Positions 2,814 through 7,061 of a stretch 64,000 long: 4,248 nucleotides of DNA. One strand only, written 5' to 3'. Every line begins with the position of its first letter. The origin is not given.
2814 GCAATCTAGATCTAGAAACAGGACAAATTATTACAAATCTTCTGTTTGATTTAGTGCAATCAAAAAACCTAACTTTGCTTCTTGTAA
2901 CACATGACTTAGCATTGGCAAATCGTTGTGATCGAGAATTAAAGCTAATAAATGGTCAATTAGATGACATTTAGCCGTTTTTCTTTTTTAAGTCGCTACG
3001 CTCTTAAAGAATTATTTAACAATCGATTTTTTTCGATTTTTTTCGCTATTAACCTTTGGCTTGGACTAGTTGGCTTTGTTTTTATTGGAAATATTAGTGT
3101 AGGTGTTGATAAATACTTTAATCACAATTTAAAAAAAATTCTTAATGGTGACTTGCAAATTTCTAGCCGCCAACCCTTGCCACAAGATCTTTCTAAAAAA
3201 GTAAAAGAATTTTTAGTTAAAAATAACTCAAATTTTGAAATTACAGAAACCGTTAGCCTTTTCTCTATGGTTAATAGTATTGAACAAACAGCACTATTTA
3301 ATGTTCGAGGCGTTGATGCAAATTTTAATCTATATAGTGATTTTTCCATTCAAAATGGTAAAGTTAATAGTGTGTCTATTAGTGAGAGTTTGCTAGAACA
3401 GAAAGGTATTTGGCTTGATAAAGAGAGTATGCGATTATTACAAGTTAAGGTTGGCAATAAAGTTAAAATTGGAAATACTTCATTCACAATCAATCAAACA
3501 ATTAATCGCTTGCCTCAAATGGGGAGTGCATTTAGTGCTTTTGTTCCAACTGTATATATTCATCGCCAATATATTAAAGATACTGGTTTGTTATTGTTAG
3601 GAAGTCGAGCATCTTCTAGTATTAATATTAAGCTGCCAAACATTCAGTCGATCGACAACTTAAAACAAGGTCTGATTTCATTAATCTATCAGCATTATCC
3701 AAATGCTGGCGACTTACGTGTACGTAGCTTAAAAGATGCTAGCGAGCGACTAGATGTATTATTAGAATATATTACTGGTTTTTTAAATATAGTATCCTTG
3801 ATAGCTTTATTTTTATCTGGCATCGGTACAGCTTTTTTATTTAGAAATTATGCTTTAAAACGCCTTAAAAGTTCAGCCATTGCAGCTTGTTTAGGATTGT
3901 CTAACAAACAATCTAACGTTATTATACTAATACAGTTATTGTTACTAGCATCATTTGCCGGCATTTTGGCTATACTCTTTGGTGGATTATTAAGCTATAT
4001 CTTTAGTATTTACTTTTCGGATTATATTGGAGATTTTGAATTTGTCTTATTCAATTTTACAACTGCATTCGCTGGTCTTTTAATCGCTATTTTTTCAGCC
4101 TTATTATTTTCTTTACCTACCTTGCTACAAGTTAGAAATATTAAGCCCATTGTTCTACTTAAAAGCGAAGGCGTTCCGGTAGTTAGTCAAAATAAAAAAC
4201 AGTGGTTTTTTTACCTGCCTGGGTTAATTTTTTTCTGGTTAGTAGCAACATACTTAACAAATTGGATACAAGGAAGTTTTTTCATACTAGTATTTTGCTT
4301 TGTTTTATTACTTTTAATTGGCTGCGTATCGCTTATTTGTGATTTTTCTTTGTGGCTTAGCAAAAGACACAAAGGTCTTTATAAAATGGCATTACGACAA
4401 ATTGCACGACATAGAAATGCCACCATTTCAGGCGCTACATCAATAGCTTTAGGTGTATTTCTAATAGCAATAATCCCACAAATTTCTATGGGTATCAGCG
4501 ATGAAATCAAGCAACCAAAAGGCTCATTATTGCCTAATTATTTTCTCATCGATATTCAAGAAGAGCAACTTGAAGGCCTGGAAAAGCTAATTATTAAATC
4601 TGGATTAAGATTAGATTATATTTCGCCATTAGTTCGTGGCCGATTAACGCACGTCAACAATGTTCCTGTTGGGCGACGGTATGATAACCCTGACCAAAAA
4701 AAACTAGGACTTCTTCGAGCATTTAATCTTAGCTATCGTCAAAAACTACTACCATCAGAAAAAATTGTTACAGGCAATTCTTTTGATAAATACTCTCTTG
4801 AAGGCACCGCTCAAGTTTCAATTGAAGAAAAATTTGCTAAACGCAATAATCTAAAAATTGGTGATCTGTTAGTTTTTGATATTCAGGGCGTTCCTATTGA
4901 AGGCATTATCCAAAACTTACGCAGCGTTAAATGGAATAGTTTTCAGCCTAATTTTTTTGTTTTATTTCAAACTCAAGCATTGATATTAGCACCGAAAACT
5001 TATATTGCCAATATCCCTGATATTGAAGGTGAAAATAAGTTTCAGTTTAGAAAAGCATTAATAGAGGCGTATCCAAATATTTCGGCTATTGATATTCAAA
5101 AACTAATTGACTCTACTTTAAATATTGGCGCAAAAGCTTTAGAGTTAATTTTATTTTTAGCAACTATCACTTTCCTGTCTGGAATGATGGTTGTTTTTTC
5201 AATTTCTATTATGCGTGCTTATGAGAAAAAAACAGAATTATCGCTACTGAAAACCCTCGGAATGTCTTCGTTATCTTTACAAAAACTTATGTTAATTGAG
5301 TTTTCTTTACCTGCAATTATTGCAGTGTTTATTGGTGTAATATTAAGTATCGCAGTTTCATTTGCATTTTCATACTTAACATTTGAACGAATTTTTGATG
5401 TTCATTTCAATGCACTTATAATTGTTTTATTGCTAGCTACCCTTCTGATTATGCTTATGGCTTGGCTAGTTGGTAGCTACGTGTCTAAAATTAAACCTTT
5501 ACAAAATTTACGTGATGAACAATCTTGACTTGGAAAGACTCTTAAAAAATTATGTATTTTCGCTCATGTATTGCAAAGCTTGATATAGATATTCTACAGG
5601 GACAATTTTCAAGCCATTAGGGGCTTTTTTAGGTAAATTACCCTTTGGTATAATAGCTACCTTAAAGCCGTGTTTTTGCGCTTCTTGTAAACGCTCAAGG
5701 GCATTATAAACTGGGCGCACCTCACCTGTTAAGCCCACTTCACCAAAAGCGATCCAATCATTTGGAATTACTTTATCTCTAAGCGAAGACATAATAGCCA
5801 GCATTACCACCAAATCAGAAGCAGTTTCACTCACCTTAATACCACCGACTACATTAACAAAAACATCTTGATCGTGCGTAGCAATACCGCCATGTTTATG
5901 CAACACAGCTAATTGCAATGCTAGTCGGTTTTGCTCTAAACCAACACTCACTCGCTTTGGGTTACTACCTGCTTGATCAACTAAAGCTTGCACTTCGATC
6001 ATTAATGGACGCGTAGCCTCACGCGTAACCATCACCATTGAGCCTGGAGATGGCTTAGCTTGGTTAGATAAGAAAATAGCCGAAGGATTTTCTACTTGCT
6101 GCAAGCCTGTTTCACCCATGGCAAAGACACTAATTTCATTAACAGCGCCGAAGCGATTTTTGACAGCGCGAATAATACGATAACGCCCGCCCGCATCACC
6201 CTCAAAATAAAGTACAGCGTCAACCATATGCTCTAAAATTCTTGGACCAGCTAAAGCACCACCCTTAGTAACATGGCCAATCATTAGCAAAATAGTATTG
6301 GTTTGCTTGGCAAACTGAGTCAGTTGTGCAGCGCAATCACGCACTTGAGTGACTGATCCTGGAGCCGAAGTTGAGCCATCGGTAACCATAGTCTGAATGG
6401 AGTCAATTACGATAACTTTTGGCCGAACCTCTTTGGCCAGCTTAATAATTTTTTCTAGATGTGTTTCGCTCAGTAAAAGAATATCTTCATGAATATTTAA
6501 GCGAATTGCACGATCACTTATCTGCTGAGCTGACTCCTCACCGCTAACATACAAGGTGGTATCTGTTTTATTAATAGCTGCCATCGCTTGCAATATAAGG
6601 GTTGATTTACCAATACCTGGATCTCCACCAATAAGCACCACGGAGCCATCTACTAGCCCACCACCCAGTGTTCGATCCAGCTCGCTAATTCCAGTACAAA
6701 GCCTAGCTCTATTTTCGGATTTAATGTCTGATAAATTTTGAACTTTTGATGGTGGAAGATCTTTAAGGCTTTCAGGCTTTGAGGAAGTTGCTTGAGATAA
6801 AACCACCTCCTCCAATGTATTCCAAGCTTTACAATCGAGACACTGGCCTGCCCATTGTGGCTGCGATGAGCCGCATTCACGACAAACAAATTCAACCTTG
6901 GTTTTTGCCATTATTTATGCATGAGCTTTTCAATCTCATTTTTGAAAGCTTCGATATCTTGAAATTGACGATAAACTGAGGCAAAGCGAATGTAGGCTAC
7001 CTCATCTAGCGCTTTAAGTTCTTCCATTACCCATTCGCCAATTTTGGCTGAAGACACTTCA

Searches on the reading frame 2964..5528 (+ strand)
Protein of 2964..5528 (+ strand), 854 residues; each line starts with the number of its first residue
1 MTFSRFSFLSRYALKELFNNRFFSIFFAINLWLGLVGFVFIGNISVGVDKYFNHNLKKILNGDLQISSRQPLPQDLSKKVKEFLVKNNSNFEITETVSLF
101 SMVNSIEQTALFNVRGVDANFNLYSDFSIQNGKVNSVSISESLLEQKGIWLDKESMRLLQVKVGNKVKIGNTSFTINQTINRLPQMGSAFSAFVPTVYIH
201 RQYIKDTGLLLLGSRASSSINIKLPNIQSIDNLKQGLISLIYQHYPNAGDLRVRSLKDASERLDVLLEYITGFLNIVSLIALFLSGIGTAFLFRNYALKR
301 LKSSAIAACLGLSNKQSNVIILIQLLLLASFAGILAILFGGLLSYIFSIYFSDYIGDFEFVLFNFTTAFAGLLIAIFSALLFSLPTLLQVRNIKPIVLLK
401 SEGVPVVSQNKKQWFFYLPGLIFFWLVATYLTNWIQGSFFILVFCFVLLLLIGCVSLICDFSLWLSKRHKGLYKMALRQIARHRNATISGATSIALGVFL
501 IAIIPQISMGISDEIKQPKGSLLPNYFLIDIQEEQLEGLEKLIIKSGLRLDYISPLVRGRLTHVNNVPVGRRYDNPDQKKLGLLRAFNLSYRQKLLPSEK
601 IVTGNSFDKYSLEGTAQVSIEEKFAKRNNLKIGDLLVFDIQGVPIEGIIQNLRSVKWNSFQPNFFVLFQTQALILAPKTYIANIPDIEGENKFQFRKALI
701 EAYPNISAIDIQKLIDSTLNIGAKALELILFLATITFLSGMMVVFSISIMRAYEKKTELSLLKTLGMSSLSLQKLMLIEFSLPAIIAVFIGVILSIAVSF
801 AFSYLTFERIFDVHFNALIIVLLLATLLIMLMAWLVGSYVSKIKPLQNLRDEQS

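Call 75: search_protein_families(library=ncbifam, proteins=[window:2964-5528:+], max_evalue=1e-30)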
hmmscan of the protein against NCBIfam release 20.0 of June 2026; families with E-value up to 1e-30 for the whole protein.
window:2964-5528:+ (854 aa): 1 family
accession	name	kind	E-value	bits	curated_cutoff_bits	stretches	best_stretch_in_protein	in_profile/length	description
NF041854.1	ABC_perm_YbbP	equivalog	1.9e-56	191.4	999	1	30-838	21-792/806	putative ABC transporter permease subunit YbbP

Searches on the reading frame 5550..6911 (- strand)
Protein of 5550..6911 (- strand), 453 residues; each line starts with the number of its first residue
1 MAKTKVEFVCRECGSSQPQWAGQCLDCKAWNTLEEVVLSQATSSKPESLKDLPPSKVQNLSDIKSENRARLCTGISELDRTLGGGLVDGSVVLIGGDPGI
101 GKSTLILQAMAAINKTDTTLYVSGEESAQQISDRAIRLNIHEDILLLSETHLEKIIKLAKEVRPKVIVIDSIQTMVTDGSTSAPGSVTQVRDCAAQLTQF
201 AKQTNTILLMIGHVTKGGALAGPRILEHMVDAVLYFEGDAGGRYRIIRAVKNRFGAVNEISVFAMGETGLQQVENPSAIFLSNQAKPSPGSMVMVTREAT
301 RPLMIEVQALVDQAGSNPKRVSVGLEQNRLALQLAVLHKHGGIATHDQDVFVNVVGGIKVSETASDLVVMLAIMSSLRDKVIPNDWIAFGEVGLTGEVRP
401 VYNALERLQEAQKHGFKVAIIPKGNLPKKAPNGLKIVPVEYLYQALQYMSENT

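Call 75: search_protein_families(library=ncbifam, proteins=[window:5550-6911:-], max_evalue=1e-30)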
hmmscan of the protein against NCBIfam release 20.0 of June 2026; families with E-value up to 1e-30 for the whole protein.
window:5550-6911:- (453 aa): 1 family
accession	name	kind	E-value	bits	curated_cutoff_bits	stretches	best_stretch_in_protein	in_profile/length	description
TIGR00416.1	sms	equivalog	1.1e-179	598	403.05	1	1-446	1-454/454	DNA repair protein RadA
